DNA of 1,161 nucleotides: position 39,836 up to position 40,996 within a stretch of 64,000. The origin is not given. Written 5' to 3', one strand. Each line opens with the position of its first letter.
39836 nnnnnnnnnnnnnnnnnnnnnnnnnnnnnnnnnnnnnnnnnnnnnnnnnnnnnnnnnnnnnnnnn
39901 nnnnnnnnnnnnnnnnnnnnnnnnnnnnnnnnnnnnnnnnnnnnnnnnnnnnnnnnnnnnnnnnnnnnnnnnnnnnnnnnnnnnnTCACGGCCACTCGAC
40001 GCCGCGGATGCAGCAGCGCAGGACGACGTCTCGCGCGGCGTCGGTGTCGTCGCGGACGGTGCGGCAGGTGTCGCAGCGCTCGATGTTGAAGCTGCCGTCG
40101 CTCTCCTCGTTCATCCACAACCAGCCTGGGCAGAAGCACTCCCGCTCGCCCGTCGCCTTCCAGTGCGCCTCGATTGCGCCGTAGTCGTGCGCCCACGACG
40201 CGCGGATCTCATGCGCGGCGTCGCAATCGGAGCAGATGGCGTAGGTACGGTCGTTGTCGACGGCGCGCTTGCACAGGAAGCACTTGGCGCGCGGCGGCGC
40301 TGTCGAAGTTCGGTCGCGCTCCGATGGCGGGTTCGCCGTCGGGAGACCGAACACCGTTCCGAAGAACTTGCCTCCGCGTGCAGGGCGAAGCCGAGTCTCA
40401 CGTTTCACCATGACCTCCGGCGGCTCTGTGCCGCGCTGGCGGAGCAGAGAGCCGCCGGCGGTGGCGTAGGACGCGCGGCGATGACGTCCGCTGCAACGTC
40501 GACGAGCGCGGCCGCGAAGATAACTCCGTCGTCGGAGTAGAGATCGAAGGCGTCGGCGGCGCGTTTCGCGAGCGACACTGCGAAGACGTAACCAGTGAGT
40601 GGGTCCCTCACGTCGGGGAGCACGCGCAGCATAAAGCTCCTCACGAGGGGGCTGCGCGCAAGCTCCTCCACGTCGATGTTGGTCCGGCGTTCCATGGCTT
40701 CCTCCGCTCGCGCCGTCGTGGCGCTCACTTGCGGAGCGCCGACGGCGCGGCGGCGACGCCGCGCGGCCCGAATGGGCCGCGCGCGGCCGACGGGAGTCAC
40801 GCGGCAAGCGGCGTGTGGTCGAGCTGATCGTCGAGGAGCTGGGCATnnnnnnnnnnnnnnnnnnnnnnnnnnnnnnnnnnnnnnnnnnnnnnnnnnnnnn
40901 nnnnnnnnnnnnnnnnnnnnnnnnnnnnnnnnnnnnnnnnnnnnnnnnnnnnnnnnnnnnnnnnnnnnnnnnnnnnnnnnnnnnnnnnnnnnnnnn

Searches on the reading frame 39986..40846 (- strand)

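Call 30: search_protein_families(library=pfam, proteins=[window:39986-40846:-], max_evalue=0.01)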
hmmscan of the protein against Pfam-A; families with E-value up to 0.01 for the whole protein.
window:39986-40846:- (286 aa): 0 families

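Call 67: search_protein_families(library=pfam, proteins=[window:39986-40846:-], max_evalue=1)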
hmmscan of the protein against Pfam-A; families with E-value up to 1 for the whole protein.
window:39986-40846:- (286 aa): 1 family
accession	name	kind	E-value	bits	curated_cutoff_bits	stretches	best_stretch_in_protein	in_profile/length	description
PF03107.22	C1_2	-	0.28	12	26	1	186-210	17-41/48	C1 domain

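Call 100: search_protein_families(library=padloc, proteins=[window:39986-40846:-], max_evalue=0.00001)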
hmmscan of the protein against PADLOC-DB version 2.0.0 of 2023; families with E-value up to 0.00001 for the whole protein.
window:39986-40846:- (286 aa): 0 families
